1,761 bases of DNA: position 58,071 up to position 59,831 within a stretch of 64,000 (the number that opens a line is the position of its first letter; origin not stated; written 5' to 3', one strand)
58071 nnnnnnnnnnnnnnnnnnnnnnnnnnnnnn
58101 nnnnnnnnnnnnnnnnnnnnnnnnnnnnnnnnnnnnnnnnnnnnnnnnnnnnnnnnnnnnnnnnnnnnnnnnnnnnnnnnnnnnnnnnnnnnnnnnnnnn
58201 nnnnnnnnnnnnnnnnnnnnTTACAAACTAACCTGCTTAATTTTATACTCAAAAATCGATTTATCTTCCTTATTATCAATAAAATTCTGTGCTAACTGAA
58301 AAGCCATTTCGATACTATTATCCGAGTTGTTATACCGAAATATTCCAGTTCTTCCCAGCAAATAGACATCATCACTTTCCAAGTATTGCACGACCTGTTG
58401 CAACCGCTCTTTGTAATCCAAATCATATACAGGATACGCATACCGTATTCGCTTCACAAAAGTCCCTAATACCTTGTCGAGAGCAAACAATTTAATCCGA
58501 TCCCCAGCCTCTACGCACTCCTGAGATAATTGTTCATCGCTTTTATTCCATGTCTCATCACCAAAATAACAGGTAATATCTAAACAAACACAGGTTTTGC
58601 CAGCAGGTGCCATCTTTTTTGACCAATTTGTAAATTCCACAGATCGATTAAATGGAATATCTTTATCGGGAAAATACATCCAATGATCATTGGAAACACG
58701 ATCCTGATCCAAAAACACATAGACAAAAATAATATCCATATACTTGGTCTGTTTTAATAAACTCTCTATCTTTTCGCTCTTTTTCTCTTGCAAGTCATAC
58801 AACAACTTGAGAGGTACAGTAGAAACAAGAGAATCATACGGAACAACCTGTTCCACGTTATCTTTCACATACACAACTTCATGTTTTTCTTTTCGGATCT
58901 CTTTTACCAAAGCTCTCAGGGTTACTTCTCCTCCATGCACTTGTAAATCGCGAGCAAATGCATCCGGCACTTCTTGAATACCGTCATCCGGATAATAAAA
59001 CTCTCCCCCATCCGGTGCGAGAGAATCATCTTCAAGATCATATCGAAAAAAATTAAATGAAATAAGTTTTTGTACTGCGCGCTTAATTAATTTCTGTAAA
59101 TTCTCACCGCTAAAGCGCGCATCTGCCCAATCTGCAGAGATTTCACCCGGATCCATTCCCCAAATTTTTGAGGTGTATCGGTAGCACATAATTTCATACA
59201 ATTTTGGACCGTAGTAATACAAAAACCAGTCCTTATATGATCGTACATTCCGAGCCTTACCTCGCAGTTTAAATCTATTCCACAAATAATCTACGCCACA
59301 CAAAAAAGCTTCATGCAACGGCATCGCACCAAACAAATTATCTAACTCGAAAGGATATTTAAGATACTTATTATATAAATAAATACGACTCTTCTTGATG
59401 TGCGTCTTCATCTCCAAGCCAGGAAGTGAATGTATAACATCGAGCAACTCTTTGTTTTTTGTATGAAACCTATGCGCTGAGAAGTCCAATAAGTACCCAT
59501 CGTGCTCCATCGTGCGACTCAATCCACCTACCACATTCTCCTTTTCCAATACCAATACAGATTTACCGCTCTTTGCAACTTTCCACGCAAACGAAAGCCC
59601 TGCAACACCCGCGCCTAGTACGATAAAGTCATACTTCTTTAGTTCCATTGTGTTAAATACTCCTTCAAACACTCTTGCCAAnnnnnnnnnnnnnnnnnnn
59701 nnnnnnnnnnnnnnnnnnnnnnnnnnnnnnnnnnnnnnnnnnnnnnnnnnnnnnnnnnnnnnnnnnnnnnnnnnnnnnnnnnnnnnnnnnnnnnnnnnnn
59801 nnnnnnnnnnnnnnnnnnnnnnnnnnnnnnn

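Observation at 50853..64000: Thirteen-kb surface-glycan cluster combining a UGM-like flavoenzyme, GT-C-like membrane proteins, a carbamoyltransferase, an SDR reductase, three methyltransferases, an acyltransferase and four GT4 enzymes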

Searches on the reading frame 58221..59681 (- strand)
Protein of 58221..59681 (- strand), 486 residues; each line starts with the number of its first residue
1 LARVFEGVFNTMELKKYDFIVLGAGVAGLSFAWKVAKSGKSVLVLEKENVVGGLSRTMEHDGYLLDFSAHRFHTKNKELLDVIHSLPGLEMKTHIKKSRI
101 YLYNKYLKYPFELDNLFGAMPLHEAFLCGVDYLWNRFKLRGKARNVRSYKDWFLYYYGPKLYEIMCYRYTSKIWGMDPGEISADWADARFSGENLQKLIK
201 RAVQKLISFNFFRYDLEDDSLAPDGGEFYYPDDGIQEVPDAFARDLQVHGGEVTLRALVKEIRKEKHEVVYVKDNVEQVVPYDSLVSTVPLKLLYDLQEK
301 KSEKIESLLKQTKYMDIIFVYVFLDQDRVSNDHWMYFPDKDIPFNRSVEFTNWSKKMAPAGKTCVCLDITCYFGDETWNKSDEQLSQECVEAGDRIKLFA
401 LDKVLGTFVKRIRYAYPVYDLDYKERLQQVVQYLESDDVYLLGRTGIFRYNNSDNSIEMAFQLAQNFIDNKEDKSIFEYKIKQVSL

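Call 4: search_protein_families(library=pfam, proteins=[window:58221-59681:-], max_evalue=0.01)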
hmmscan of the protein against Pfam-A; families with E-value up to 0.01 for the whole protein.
window:58221-59681:- (486 aa): 12 families
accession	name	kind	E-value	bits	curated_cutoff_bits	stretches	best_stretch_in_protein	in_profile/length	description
PF01593.30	Amino_oxidase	-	1.3e-22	81.2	19.8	1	26-328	1-295/443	Flavin containing amine oxidoreductase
PF13450.12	NAD_binding_8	-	8.2e-16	58.5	21.9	1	21-83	1-65/68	NAD(P)-binding Rossmann-like domain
PF01266.30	DAO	-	1.6e-09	38.2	27.9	1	18-53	1-37/353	FAD dependent oxidoreductase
PF00996.24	GDI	-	2.6e-08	33.3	23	1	217-279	211-274/436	GDP dissociation inhibitor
PF03486.20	HI0933_like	-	4.5e-06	26.7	50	1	18-52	2-36/244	HI0933-like protein Rossmann domain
PF00890.30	FAD_binding_2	-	6.6e-06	26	20.4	1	18-53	1-36/414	FAD binding domain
PF07992.20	Pyr_redox_2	-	6.9e-06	26.1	26.1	1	17-50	1-34/291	Pyridine nucleotide-disulphide oxidoreductase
PF12831.13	FAD_oxidored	-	3.9e-05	23.6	27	1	18-55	1-38/416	FAD dependent oxidoreductase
PF13738.12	Pyr_redox_3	-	0.00047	19.9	30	1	20-60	1-42/305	Pyridine nucleotide-disulphide oxidoreductase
PF01946.23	Thi4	-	0.00063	19.5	26.2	1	12-53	13-55/235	Thi4 family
PF03275.19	GLF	-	0.0023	18.1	26.3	0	309-370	98-157/203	UDP-galactopyranose mutase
PF01134.28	GIDA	-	0.0045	16.5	22.1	1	18-48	1-32/391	Glucose inhibited division protein A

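Call 6: search_protein_families(library=ncbifam, proteins=[window:58221-59681:-], max_evalue=0.01)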
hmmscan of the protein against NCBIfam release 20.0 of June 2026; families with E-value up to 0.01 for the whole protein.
window:58221-59681:- (486 aa): 82 families (the best 25 are shown)
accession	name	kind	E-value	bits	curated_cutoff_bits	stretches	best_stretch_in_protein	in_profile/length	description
NF005548.0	PRK07208.1-4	equivalog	9.6e-94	314.7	389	1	18-472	5-455/488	hypothetical protein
NF005547.0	PRK07208.1-3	equivalog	1.5e-81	274.5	380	1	17-478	5-454/465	hypothetical protein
NF005545.0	PRK07208.1-1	equivalog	1.4e-78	264.5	451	1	15-477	6-471/504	hypothetical protein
NF005546.0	PRK07208.1-2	equivalog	3.1e-66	224.1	418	2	94-475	114-510/527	hypothetical protein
NF005549.0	PRK07208.1-5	equivalog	4.6e-48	164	587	3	93-306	115-324/534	hypothetical protein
NF005560.0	PRK07233.1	equivalog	3.1e-42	144.9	252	2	227-470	190-431/435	hypothetical protein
TIGR00031.1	UDP-GALP_mutase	equivalog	9.1e-21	74.2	303.75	1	16-183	1-169/378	UDP-galactopyranose mutase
TIGR00562.1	proto_IX_ox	equivalog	1.5e-15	56.8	97.85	1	17-441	3-440/470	protoporphyrinogen oxidase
TIGR03467.1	HpnE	equivalog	1.7e-14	54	283.05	2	20-105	2-88/430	hydroxysqualene dehydroxylase HpnE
TIGR02734.1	crtI_fam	subfamily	4.7e-14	51.9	238.1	2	20-67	2-49/504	phytoene desaturase family protein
NF058655.1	CrtID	equivalog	1.7e-12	47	640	1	20-67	2-49/478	bifunctional phytoene desaturase/3,4-desaturase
TIGR02733.1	desat_CrtD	equivalog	3.1e-10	39.3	549.7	1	18-69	3-54/492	C-3',4' desaturase CrtD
TIGR02730.1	carot_isom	equivalog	4.7e-10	38.9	586.9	1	17-70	1-54/493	carotenoid isomerase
NF042421.1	hydcarot_desat_CrtD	equivalog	1.5e-09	36.8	500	1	20-86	5-69/487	1-hydroxycarotenoid 3,4-desaturase CrtD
NF008845.0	PRK11883.1-5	equivalog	1.5e-09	36.7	560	2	18-91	6-84/468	protoporphyrinogen oxidase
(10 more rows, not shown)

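Call 8: search_solved_structures(query=window:58221-59681:-, max_evalue=0.01, show_alignments=1)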
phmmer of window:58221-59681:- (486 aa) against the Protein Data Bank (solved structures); distinct sequences matched with E-value up to 0.01: 66 (the best 60 are shown).
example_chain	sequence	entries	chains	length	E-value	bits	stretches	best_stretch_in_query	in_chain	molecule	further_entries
3ute_A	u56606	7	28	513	2.6e-23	85.8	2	17-361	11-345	UDP-galactopyranose mutase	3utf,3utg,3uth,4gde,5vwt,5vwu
4u8l_A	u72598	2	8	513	2.7e-23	85.8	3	17-200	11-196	UDP-galactopyranose mutase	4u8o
3uka_A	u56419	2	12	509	3e-23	85.6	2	17-360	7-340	UDP-galactopyranose mutase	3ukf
3ukl_A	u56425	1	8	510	3.1e-23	85.6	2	17-360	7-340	UDP-galactopyranose mutase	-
3ukh_A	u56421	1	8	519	3.4e-23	85.5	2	17-360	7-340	UDP-galactopyranose mutase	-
4u8i_A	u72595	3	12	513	3.5e-23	85.4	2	17-361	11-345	UDP-galactopyranose mutase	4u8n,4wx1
4u8k_A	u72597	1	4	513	5.5e-23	84.7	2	17-361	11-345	UDP-galactopyranose mutase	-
3ukq_A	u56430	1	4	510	8e-23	84.2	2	17-360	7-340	UDP-galactopyranose mutase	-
3ukk_A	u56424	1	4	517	8.4e-23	84.1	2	17-360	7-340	UDP-galactopyranose mutase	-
3ukp_A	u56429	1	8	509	2.1e-22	82.9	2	17-360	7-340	UDP-galactopyranose mutase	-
4u8j_A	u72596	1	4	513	4.4e-22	81.8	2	17-361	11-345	UDP-galactopyranose mutase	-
4u8m_A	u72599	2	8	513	4.7e-22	81.7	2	17-361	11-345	UDP-galactopyranose mutase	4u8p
5hhf_A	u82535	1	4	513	5.6e-22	81.4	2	17-361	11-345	UDP-galactopyranose mutase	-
4dsg_A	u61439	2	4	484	9.1e-19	70.8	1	14-458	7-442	UDP-galactopyranose mutase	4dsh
3hdq_A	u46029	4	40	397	6.7e-13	51.5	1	12-184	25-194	UDP-galactopyranose mutase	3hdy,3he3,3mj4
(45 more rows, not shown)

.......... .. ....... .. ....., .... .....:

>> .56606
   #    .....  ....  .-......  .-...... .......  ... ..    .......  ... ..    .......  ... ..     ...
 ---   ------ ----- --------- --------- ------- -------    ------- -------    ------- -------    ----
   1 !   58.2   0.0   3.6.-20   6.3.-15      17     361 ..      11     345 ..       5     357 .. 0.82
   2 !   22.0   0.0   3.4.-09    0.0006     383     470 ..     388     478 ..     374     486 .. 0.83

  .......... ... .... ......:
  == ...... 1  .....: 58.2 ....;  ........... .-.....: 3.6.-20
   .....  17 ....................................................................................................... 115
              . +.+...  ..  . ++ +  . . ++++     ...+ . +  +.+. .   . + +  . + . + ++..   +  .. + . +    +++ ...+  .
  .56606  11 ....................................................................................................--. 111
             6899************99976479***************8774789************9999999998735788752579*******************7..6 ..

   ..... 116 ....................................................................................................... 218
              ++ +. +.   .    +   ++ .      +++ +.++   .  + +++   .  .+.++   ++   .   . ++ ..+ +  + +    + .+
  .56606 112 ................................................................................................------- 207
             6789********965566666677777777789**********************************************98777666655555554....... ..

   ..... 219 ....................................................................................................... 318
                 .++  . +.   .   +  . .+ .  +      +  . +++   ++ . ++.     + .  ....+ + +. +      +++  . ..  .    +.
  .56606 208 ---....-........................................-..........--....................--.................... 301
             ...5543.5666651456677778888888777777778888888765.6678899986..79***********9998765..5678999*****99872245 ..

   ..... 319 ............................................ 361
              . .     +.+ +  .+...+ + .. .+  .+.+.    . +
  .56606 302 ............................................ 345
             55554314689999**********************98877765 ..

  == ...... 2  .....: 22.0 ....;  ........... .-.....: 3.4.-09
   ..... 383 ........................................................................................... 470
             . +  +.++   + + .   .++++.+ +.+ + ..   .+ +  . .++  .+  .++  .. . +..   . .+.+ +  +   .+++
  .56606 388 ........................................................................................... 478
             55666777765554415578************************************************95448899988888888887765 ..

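Call 14: find_homologous_proteins(query=window:58221-59681:-, max_evalue=1e-10)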
Query window:58221-59681:- (486 aa): 1471 proteins with E <= 1e-10 among 8000 candidates; the best 120 are listed.
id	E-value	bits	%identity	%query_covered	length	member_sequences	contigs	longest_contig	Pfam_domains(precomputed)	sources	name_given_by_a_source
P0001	0.0e+0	1094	100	98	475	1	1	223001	PF01266.31,PF01593.31,PF13450.13,PF00890.31,PF07992.21,PF03486.21,PF00996.25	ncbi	-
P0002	3.8e-274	928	82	99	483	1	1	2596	PF01266.31,PF01593.31,PF13450.13,PF00890.31,PF07992.21,PF12831.14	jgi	jgi:protoporphyrinogen oxidase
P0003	9.5e-238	808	73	98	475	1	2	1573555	PF01266.31,PF01593.31,PF13450.13,PF00890.31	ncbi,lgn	-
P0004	4.5e-237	806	72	98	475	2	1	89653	PF01266.31,PF01593.31,PF13450.13,PF00890.31,PF00996.25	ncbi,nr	ncbi:MAG: FAD-dependent oxidoreductase [bacterium]|nr:FAD-dependent oxidoreductase [bacterium]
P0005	8.4e-207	706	64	97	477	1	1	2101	PF01266.31,PF01593.31,PF13450.13,PF00890.31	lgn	-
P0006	3.7e-198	677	61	98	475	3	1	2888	PF01266.31,PF01593.31,PF13450.13,PF00890.31,PF00996.25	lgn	-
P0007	2.2e-194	665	61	97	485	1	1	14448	PF01266.31,PF01593.31,PF13450.13,PF00890.31,PF13738.13,PF00996.25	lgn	-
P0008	5.7e-194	664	60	97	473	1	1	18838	PF01266.31,PF01593.31,PF13450.13,PF00890.31,PF07992.21,PF03486.21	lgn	-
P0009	1.4e-187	643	58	98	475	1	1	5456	PF01266.31,PF01593.31,PF13450.13,PF00890.31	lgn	-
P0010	4.7e-184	631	57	95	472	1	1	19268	PF01266.31,PF01593.31,PF13450.13,PF07992.21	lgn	-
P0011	5.2e-181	621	57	97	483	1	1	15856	PF01266.31,PF01593.31,PF13450.13,PF00890.31,PF00996.25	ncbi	-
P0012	2.9e-180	618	56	98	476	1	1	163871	PF01266.31,PF01593.31,PF13450.13,PF00890.31,PF00996.25,PF12831.14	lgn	-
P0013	4.7e-180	618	56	97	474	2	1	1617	PF01266.31,PF01593.31,PF13450.13,PF00890.31,PF07992.21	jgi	-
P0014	5.1e-180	618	56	98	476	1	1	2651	PF01266.31,PF01593.31,PF13450.13,PF00890.31,PF03486.21,PF00996.25,PF12831.14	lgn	-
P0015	8.5e-179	614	56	97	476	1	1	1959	PF01266.31,PF01593.31,PF13450.13,PF00890.31,PF07992.21,PF03486.21,PF00996.25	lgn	-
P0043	3.3e-172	592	54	97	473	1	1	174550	PF01593.31,PF13450.13,PF00890.31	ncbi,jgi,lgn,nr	ncbi:MAG: FAD-dependent oxidoreductase [Spirochaetes bacterium]|jgi:protoporphyrinogen oxidase|nr:FA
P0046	6.2e-172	591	53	97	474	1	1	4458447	PF01266.31,PF01593.31,PF13450.13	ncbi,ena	-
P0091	3.5e-167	575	53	97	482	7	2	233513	PF01266.31,PF01593.31,PF13450.13,PF00890.31,PF03486.21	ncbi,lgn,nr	ncbi:NAD(P)-binding protein [Candidatus Woesearchaeota archaeon]|nr:NAD(P)-binding protein [Candidat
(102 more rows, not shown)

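Call 15: find_encoding_contigs(protein=P0001, flank=10000, max_places=3)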
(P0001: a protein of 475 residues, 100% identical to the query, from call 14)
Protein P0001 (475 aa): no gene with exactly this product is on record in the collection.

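Call 16: find_encoding_contigs(protein=P0003, flank=10000, max_places=3)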
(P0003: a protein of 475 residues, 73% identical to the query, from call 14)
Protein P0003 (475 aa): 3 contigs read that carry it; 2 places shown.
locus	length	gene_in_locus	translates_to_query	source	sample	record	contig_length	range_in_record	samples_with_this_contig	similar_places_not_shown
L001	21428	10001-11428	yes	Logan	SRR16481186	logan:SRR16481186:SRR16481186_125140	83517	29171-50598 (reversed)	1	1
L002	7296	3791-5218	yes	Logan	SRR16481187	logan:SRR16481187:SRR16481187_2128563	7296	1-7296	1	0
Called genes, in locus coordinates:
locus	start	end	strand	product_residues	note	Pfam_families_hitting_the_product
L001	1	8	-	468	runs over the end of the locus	-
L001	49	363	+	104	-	-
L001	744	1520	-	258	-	-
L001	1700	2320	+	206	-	-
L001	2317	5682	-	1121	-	PF10131:PTPS_related (weak)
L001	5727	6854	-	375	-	PF13524:Glyco_trans_1_2 (faint), PF00534:Glycos_transf_1, PF13692:Glyco_trans_1_4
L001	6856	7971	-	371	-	PF00657:Lipase_GDSL, PF13472:Lipase_GDSL_2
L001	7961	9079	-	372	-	PF13439:Glyco_transf_4, PF00534:Glycos_transf_1, PF13692:Glyco_trans_1_4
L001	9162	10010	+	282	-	PF01370:Epimerase, PF02719:Polysacc_synt_2, PF04321:RmlD_sub_bind, PF16363:GDP_Man_Dehyd, PF01073:3Beta_HSD (weak), PF07993:NAD_binding_4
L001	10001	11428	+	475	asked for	PF00890:FAD_binding_2 (faint), PF01266:DAO (weak), PF01593:Amino_oxidase, PF13450:NAD_binding_8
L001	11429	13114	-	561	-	PF02543:Carbam_trans_N, PF16861:Carbam_trans_C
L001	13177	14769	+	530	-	-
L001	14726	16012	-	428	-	PF00534:Glycos_transf_1, PF13692:Glyco_trans_1_4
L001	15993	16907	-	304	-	PF01553:Acyltransferase (faint)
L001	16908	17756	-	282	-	PF13489:Methyltransf_23, PF01209:Ubie_methyltran, PF02353:CMAS (weak), PF07021:MetW, PF13847:Methyltransf_31, PF08241:Methyltransf_11, PF08242:Methyltransf_12, PF13649:Methyltransf_25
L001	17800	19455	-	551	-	PF13231:PMT_2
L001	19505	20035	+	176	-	-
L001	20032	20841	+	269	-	PF13489:Methyltransf_23, PF01209:Ubie_methyltran, PF07021:MetW (weak), PF13649:Methyltransf_25, PF13847:Methyltransf_31, PF08241:Methyltransf_11, PF08242:Methyltransf_12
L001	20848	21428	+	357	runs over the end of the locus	PF13439:Glyco_transf_4 (weak), PF00534:Glycos_transf_1, PF13692:Glyco_trans_1_4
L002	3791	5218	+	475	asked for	PF00890:FAD_binding_2 (faint), PF01266:DAO (weak), PF01593:Amino_oxidase, PF13450:NAD_binding_8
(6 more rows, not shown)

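Call 17: find_encoding_contigs(protein=P0046, flank=8000, max_places=2)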
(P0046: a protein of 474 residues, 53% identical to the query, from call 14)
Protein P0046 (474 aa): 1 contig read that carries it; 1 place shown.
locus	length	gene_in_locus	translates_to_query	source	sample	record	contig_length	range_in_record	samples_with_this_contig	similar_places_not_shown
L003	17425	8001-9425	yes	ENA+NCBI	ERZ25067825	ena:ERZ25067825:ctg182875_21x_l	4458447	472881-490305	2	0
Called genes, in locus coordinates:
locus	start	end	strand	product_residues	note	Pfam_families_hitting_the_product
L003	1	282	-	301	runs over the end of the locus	PF02779:Transket_pyr, PF02780:Transketolase_C (weak)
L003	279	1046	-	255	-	PF00456:Transketolase_N, PF13292:DXP_synthase_N, PF00676:E1_dh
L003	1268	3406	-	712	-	PF07719:TPR_2 (faint), PF13424:TPR_12 (faint), PF13431:TPR_17 (faint), PF14559:TPR_19 (faint), PF13174:TPR_6 (faint), PF13428:TPR_14 (faint), PF13432:TPR_16 (weak)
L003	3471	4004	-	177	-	PF00886:Ribosomal_S16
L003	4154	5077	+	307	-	PF00892:EamA, PF03151:TPT (faint), PF00892:EamA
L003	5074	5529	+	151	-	PF13673:Acetyltransf_10 (weak), PF00583:Acetyltransf_1, PF13508:Acetyltransf_7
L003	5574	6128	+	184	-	PF07609:DUF1572, PF12867:DinB_2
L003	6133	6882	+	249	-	PF13472:Lipase_GDSL_2 (faint)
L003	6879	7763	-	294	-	PF01370:Epimerase, PF04321:RmlD_sub_bind, PF07993:NAD_binding_4 (faint)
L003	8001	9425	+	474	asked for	PF01266:DAO (faint), PF01593:Amino_oxidase, PF13450:NAD_binding_8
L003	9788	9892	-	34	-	-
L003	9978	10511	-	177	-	PF01035:DNA_binding_1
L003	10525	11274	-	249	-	-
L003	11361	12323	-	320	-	PF02504:FA_synthesis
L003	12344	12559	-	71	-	PF01783:Ribosomal_L32p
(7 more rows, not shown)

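Call 18: find_encoding_contigs(protein=P0043, flank=8000, max_places=2)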
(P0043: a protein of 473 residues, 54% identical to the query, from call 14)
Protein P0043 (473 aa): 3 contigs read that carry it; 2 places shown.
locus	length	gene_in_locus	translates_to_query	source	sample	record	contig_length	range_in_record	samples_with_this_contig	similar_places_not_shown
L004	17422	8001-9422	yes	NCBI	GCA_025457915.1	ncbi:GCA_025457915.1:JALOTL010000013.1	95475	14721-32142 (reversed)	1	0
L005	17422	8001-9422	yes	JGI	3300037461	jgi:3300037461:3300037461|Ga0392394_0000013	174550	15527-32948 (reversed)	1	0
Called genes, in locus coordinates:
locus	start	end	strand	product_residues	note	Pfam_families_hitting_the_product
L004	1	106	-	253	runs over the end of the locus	PF00142:Fer4_NifH, PF01656:CbiA, PF02374:ArsA_ATPase (weak), PF06564:CBP_BcsQ, PF09140:MipZ (weak), PF10609:ParA, PF13614:AAA_31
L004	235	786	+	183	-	-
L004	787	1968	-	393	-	-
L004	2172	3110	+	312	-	PF01545:Cation_efflux, PF16916:ZT_dimer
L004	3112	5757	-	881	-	PF00133:tRNA-synt_1, PF09334:tRNA-synt_1g (weak), PF13603:tRNA-synt_1_2, PF08264:Anticodon_1, PF10458:Val_tRNA-synt_C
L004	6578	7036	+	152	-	PF04138:GtrA_DPMS_TM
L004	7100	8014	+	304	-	PF01370:Epimerase, PF04321:RmlD_sub_bind, PF16363:GDP_Man_Dehyd, PF02719:Polysacc_synt_2, PF07993:NAD_binding_4 (weak)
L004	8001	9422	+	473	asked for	PF00890:FAD_binding_2 (faint), PF01593:Amino_oxidase, PF13450:NAD_binding_8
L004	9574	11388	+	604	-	PF09913:DUF2142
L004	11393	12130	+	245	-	PF13489:Methyltransf_23, PF08241:Methyltransf_11, PF08242:Methyltransf_12 (weak), PF13649:Methyltransf_25, PF13847:Methyltransf_31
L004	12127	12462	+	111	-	-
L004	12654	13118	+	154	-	PF08534:Redoxin, PF00578:AhpC-TSA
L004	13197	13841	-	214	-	PF01135:PCMT, PF00398:RrnaAD, PF01209:Ubie_methyltran (weak), PF13847:Methyltransf_31, PF08241:Methyltransf_11, PF08242:Methyltransf_12 (weak), PF13649:Methyltransf_25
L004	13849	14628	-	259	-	PF02405:MlaE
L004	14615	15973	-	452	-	PF00772:DnaB, PF06745:ATPase (faint), PF03796:DnaB_C, PF13481:AAA_25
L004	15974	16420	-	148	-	PF01281:Ribosomal_L9_N, PF03948:Ribosomal_L9_C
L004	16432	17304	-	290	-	PF09991:DUF2232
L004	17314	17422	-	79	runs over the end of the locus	PF01084:Ribosomal_S18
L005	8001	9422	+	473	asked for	PF00890:FAD_binding_2 (faint), PF01593:Amino_oxidase, PF13450:NAD_binding_8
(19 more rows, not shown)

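Call 19: find_encoding_contigs(protein=P0091, flank=8000, max_places=2)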
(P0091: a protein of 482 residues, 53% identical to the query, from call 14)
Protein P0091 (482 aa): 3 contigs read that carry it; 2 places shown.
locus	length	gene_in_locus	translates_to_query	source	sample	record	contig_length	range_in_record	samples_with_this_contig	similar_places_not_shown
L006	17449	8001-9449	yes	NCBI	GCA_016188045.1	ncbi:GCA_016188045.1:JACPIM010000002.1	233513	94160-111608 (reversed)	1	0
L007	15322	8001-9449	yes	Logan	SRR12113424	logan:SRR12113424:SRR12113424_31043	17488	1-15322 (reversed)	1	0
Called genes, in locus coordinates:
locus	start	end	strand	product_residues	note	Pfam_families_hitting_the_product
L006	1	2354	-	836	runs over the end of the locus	-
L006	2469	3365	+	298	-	PF02355:SecD_SecF_C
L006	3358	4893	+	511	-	PF02355:SecD_SecF_C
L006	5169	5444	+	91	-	-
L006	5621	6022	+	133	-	-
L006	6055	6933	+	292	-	PF01209:Ubie_methyltran (weak), PF13489:Methyltransf_23 (weak), PF13847:Methyltransf_31, PF08241:Methyltransf_11, PF08242:Methyltransf_12 (weak), PF13649:Methyltransf_25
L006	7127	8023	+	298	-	PF01370:Epimerase, PF04321:RmlD_sub_bind, PF16363:GDP_Man_Dehyd, PF07993:NAD_binding_4 (weak), PF02719:Polysacc_synt_2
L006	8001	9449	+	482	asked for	PF00890:FAD_binding_2 (weak), PF01266:DAO (weak), PF01593:Amino_oxidase, PF03486:HI0933_like (faint), PF13450:NAD_binding_8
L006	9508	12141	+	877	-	PF02516:STT3, PF13231:PMT_2 (weak)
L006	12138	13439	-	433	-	-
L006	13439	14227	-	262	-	PF00483:NTP_transferase, PF12804:NTP_transf_3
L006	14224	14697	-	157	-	PF01451:LMWPc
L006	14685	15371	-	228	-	PF07722:Peptidase_C26, PF00117:GATase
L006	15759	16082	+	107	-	-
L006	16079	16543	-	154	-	PF01230:HIT (weak)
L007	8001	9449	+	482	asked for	PF00890:FAD_binding_2 (weak), PF01266:DAO (weak), PF01593:Amino_oxidase, PF03486:HI0933_like (faint), PF13450:NAD_binding_8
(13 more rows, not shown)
